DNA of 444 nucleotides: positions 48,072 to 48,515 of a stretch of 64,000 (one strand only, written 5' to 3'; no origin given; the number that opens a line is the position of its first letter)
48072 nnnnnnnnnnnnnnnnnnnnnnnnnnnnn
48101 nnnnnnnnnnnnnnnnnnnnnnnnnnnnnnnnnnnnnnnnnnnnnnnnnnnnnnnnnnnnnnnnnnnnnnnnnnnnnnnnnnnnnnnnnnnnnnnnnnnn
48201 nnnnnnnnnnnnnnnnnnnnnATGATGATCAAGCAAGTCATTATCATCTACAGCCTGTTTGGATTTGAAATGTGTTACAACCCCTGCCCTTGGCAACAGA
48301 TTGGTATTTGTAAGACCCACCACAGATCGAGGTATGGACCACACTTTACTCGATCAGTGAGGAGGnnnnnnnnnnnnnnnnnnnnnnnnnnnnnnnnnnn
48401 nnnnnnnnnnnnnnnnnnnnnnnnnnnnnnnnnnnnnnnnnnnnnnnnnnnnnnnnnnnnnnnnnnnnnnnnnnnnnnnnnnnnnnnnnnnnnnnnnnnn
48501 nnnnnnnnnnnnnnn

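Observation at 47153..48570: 1.4-kb ORF-poor, hairpin-dense insert separates rpsJ from rplC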

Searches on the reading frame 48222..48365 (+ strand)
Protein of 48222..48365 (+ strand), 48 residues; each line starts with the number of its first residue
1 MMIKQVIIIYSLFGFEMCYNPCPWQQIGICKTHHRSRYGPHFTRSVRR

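Call 21: search_protein_families(library=pfam, proteins=[window:48222-48365:+], max_evalue=1)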
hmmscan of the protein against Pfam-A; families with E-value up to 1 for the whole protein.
seq(48 aa): 0 families

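Call 49: find_homologous_proteins(query=window:48222-48365:+, max_evalue=10)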
Query seq(48 aa): no candidate shares three 5-residue words with the query. No homologue found.
